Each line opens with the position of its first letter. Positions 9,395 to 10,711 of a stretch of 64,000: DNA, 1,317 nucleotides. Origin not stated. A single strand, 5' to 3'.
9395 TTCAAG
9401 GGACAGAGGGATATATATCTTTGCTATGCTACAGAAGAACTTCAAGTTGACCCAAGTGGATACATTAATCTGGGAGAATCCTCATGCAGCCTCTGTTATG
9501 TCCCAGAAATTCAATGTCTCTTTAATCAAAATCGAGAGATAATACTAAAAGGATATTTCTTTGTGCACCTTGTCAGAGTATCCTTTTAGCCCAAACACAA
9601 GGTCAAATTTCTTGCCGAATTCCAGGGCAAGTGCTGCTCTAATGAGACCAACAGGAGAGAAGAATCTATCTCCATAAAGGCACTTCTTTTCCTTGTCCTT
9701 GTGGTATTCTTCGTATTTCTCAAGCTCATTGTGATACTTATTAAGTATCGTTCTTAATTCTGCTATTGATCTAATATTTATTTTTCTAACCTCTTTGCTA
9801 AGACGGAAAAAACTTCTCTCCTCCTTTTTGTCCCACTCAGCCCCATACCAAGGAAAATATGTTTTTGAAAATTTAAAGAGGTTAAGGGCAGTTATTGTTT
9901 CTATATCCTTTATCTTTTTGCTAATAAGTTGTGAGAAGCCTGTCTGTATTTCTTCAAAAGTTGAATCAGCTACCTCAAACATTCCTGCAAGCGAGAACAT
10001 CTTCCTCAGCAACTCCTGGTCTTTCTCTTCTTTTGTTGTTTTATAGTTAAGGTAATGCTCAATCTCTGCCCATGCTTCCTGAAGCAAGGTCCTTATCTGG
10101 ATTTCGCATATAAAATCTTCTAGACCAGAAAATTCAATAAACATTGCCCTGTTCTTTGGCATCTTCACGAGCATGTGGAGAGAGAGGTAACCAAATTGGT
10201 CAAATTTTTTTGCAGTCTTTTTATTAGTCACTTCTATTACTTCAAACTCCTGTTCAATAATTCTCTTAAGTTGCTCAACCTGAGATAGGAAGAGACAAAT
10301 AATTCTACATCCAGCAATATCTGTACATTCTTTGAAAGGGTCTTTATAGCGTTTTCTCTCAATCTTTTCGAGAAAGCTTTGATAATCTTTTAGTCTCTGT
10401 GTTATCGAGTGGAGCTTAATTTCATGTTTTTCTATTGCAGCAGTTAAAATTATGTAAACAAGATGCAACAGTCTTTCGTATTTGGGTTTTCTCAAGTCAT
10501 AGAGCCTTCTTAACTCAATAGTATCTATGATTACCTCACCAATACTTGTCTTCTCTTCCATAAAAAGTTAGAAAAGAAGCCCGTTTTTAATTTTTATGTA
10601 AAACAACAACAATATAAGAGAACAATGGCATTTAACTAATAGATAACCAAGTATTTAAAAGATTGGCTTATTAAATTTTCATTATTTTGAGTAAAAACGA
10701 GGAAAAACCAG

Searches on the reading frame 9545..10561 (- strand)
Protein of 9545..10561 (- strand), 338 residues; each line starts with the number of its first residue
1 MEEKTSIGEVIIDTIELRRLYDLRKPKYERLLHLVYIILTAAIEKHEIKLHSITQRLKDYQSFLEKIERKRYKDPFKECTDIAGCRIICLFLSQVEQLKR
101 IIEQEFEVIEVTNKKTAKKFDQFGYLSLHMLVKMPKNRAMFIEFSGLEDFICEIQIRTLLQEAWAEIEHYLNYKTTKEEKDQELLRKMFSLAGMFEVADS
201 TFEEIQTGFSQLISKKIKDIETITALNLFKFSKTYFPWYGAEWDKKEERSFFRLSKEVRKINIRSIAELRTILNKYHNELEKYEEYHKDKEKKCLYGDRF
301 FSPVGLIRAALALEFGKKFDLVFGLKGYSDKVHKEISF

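Call 17: search_protein_families(library=pfam, proteins=[window:9545-10561:-], max_evalue=0.1)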
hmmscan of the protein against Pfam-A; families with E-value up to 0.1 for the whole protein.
window:9545-10561:- (338 aa): 1 family
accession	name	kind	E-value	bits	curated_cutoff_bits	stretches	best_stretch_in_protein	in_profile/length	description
PF04607.23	RelA_SpoT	-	8.8e-24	84.4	27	1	55-177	1-112/113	Region found in RelA / SpoT proteins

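Call 55: search_dna_similar(query=window:9545-10561:-, collection=plasmids, mode=protein, max_evalue=0.00001, max_rows=25, rows=spread)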
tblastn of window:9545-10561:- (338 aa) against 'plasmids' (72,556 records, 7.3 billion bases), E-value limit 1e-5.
Records with a match: 182; places in all: 194; records where one place covers at least 80% of the query: 0.
Best place of each record, by identity: <60% 182.
By first word of the organism name: Bacillus 117; Ralstonia 17; Rhodococcus 5; Klebsiella 4; Agrobacterium 4; Streptomyces 3; Staphylococcus 3; Cetobacterium 2; Enterococcus 2; Rhizobium 2; and 20 more.
By predicted mobility (MOB-suite, as given by PLSDB): conjugative 109; non-mobilizable 55; mobilizable 18.
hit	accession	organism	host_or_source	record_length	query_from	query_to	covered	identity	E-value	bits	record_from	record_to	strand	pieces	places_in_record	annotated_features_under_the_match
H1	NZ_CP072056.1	Bacillus mycoides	cell culture,soil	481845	8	203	58%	40.1%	1e-32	135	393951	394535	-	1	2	hypothetical protein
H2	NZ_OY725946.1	Bacteroides finegoldii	-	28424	21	225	61%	32.6%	3e-21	102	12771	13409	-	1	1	(p)ppGpp synthetase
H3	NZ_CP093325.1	Bacillus sp. N5-665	whole organism,peat soil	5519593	53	237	55%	32.5%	6e-12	74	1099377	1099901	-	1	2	none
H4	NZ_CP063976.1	Bacillus cereus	Soil in tiger area of zoo,cell culture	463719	24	175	45%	36.8%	2e-22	105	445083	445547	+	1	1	hypothetical protein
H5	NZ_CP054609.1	Paenibacillus cellulosilyticus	cell culture,soil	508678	56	212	46%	31.7%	7e-11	71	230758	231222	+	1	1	GTP pyrophosphokinase family protein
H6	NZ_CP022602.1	Ochrobactrum quorumnocens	cell culture,rhizosphere of potato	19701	52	223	51%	27.6%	2e-7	61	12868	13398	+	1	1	RelA/SpoT domain-containing protein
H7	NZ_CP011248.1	Agrobacterium tumefaciens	Achillea ptarmica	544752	80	215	40%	33.3%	5e-18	92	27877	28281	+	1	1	(p)ppGpp synthetase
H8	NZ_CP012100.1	Bacillus thuringiensis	whole organism,soil sample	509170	54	174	36%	36.7%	1e-9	67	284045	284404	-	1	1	GTP pyrophosphokinase family protein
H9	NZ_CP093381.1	Rhodococcus opacus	cell culture,forest soil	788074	53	219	49%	26.0%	7e-6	56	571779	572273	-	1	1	GTP pyrophosphokinase family protein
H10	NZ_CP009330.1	Bacillus anthracis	human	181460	51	216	49%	24.5%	5e-6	56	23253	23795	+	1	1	RelA/SpoT domain-containing protein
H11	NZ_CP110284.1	Bacillus anthracis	culture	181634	51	216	49%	24.5%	5e-6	56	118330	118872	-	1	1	RelA/SpoT domain-containing protein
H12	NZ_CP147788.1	Bacillus anthracis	cell culture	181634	51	216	49%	24.5%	5e-6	56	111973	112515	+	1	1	RelA/SpoT domain-containing protein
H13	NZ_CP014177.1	Bacillus anthracis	Bos taurus,whole organism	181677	51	216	49%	24.5%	5e-6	56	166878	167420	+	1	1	RelA/SpoT domain-containing protein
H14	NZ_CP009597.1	Bacillus anthracis str. V770-NP-1R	bovine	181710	51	216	49%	24.5%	5e-6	56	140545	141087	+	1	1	RelA/SpoT domain-containing protein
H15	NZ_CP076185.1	Bacillus anthracis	-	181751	51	216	49%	24.5%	5e-6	56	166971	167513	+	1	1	RelA/SpoT domain-containing protein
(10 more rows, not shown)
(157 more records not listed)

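Call 58: get_annotated_region(hit=H2, flank=1500)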
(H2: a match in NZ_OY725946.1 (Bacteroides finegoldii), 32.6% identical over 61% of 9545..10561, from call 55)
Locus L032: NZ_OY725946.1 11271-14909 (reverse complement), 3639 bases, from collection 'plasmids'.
description: Bacteroides finegoldii strain Bacteroides finegoldii TSDC17.2-1.1 plasmid 44, complete sequence
organism: Bacteroides finegoldii (NCBI taxid 338188)
taxonomy: Bacteria; Bacteroidota; Bacteroidia; Bacteroidales; Bacteroidaceae; Bacteroides; Bacteroides finegoldii
host: -; source: -; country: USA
typing (MOB-suite, as given by PLSDB): non-mobilizable
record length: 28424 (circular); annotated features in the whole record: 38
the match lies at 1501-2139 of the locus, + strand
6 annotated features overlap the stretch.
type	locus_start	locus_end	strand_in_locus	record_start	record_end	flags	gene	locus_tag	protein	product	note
CDS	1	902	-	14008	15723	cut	-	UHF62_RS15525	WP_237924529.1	terminase TerL endonuclease subunit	-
CDS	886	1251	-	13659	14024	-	-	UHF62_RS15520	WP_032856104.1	hypothetical protein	-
CDS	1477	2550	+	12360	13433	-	-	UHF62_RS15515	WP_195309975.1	(p)ppGpp synthetase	-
CDS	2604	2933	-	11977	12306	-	-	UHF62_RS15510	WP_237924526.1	HNH endonuclease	-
CDS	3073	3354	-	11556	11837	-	-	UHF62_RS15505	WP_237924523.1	hypothetical protein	-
CDS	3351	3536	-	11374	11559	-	-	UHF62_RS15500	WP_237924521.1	hypothetical protein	-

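Call 59: get_annotated_region(hit=H5, flank=1500)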
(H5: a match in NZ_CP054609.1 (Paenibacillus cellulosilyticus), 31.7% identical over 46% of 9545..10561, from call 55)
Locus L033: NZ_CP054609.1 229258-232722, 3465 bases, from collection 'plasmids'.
description: Paenibacillus cellulosilyticus strain KACC 14175 plasmid unnamed1, complete sequence
organism: Paenibacillus cellulosilyticus (NCBI taxid 375489)
taxonomy: Bacteria; Bacillota; Bacilli; Bacillales; Paenibacillaceae; Paenibacillus; Paenibacillus cellulosilyticus
host: -; source: cell culture,soil; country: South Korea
typing (MOB-suite, as given by PLSDB): non-mobilizable
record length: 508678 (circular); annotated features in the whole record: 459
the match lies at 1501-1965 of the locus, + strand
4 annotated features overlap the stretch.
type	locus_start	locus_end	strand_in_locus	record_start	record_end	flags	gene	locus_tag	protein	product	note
CDS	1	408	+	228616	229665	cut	-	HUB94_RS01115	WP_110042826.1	S-layer homology domain-containing protein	-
CDS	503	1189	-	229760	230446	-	-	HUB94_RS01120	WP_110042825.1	uracil-DNA glycosylase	GO:0006284 - base-excision repair [Evidence IEA]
CDS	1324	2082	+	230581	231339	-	-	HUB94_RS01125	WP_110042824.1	GTP pyrophosphokinase family protein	GO:0015969 - guanosine tetraphosphate metabolic process [Evidence IEA]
CDS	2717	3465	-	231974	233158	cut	-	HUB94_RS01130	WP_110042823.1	M48 family metalloprotease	GO:0006508 - proteolysis [Evidence IEA]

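Call 60: get_annotated_region(hit=H7, flank=1500)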
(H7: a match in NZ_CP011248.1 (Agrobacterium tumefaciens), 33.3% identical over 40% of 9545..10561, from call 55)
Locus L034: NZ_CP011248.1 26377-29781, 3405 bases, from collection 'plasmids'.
description: Agrobacterium tumefaciens strain Ach5 plasmid pAt, complete sequence
organism: Agrobacterium tumefaciens (NCBI taxid 358)
taxonomy: Bacteria; Pseudomonadota; Alphaproteobacteria; Hyphomicrobiales; Rhizobiaceae; Agrobacterium; Agrobacterium tumefaciens
host: -; source: Achillea ptarmica; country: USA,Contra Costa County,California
typing (MOB-suite, as given by PLSDB): conjugative; relaxase MOBQ; mating-pair formation MPF_T
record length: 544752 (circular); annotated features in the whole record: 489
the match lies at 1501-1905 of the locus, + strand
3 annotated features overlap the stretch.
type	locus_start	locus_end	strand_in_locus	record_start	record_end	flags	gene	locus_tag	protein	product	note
CDS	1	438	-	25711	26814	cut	-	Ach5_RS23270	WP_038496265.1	hypothetical protein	-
CDS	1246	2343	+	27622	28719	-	-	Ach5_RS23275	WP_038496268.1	(p)ppGpp synthetase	-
CDS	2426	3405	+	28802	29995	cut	-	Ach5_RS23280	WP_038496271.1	hypothetical protein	-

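Call 61: get_annotated_region(hit=H9, flank=1500)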
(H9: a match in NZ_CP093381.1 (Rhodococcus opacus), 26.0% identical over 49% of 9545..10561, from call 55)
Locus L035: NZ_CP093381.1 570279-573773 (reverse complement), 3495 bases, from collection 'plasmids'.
description: Rhodococcus opacus strain S8 plasmid pLPS8, complete sequence
organism: Rhodococcus opacus (NCBI taxid 37919)
taxonomy: Bacteria; Actinomycetota; Actinomycetes; Mycobacteriales; Nocardiaceae; Rhodococcus; Rhodococcus opacus
host: -; source: cell culture,forest soil; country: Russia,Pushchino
typing (MOB-suite, as given by PLSDB): non-mobilizable
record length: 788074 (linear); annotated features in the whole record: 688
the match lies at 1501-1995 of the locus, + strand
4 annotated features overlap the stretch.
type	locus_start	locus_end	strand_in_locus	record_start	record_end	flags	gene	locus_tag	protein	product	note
CDS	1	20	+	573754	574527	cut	-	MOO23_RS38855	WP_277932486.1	nitrite/sulfite reductase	-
CDS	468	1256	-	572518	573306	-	-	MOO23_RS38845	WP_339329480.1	HTH domain-containing protein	-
CDS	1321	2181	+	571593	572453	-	-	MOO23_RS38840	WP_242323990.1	GTP pyrophosphokinase family protein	GO:0015969 - guanosine tetraphosphate metabolic process [Evidence IEA]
CDS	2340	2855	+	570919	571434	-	-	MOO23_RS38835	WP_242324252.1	DUF5994 family protein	-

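Call 62: get_annotated_region(hit=H10, flank=1500)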
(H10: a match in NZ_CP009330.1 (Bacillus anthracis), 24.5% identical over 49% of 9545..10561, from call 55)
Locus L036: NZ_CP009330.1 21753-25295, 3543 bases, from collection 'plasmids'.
description: Bacillus anthracis strain K3 plasmid 1, complete sequence
organism: Bacillus anthracis (NCBI taxid 1392)
taxonomy: Bacteria; Bacillota; Bacilli; Bacillales; Bacillaceae; Bacillus; Bacillus anthracis
host: -; source: human; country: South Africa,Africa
typing (MOB-suite, as given by PLSDB): conjugative; replicon rep_cluster_125; relaxase MOBP; mating-pair formation MPF_T
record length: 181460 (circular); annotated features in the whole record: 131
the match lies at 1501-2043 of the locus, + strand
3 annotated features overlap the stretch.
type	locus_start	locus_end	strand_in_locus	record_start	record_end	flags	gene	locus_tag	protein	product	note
CDS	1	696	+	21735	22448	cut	-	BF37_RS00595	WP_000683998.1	metal-binding protein ZinT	-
CDS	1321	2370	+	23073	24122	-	-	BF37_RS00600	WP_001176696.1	RelA/SpoT domain-containing protein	-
CDS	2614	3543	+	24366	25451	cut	xerS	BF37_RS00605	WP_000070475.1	tyrosine recombinase XerS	GO:0015074 - DNA integration [Evidence IEA]; GO:0006310 - DNA recombination [Evidence IEA]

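Call 63: get_annotated_region(hit=H6, flank=1500)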
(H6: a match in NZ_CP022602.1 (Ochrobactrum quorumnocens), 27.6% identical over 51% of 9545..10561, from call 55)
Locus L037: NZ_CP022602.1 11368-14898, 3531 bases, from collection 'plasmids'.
description: [Ochrobactrum] quorumnocens strain A44 plasmid unnamed2, complete sequence
organism: Ochrobactrum quorumnocens (NCBI taxid 271865)
taxonomy: Bacteria; Pseudomonadota; Alphaproteobacteria; Hyphomicrobiales; Brucellaceae; Ochrobactrum; Ochrobactrum quorumnocens
host: -; source: cell culture,rhizosphere of potato; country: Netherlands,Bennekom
typing (MOB-suite, as given by PLSDB): non-mobilizable
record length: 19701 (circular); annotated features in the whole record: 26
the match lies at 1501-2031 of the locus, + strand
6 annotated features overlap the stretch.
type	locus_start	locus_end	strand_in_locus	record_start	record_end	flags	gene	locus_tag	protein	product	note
CDS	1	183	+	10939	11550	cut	-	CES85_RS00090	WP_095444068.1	hypothetical protein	-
CDS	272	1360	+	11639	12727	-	-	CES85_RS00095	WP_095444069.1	nucleoid-associated protein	-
CDS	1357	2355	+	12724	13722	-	-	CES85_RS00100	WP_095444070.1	RelA/SpoT domain-containing protein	-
CDS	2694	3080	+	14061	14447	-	-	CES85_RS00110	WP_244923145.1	transposase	GO:0006313 - DNA transposition [Evidence IEA]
CDS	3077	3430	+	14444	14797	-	tnpB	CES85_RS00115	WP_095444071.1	IS66 family insertion sequence element accessory protein TnpB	-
CDS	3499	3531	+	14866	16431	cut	-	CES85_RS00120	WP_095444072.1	IS66 family transposase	-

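Call 98: search_protein_families(library=padloc, proteins=[window:9545-10561:-], max_evalue=0.1)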
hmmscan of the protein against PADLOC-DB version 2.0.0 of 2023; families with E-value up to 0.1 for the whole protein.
window:9545-10561:- (338 aa): 1 family
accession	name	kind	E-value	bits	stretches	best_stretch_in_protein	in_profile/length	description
PDLC04999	PDC-S33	-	1.1e-19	69.1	1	31-285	47-302/349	-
